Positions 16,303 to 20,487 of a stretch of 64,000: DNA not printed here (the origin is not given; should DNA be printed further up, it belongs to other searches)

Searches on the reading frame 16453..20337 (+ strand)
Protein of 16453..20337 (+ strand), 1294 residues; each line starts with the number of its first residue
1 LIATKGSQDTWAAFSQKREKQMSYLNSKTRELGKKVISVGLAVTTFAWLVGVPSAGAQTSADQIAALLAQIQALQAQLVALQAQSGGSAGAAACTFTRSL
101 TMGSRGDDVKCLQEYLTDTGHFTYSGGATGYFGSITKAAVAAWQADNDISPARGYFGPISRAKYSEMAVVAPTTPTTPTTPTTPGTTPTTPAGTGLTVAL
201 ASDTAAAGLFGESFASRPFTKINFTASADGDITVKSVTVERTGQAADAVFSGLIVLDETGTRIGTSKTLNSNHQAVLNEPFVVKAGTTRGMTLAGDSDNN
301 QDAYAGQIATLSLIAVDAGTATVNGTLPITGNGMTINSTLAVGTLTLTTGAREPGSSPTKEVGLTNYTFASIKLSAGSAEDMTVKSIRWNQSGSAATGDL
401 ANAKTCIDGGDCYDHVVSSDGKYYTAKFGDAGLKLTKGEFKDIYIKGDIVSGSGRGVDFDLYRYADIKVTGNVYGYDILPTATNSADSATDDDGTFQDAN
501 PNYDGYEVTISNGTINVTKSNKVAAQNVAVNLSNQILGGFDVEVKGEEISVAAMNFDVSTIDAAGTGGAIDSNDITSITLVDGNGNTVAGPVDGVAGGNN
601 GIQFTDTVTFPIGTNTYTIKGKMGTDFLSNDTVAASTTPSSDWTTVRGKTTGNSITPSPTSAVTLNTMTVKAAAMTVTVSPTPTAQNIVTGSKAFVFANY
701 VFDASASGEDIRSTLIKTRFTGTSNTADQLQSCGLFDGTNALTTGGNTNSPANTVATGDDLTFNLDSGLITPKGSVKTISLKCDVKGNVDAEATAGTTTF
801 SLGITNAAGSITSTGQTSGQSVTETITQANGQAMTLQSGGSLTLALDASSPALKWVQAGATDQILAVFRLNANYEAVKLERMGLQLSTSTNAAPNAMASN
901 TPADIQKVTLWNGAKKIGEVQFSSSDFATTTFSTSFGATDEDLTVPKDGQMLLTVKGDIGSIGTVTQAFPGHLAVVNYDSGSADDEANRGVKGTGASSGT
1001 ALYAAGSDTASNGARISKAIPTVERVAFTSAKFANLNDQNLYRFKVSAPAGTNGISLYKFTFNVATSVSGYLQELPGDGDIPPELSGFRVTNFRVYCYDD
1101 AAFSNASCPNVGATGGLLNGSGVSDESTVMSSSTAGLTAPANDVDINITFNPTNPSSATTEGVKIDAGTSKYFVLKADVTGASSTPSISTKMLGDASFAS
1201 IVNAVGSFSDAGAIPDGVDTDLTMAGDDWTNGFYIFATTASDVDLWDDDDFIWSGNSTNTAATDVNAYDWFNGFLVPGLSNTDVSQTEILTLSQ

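Call 10: search_protein_families(library=pfam, proteins=[window:16453-20337:+], max_evalue=0.001)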
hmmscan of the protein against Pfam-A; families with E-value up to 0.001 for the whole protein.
window:16453-20337:+ (1294 aa): 1 family
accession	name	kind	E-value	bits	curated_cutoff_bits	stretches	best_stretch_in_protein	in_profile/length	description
PF01471.23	PG_binding_1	-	8.7e-09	35.9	23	1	105-150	1-44/57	Putative peptidoglycan binding domain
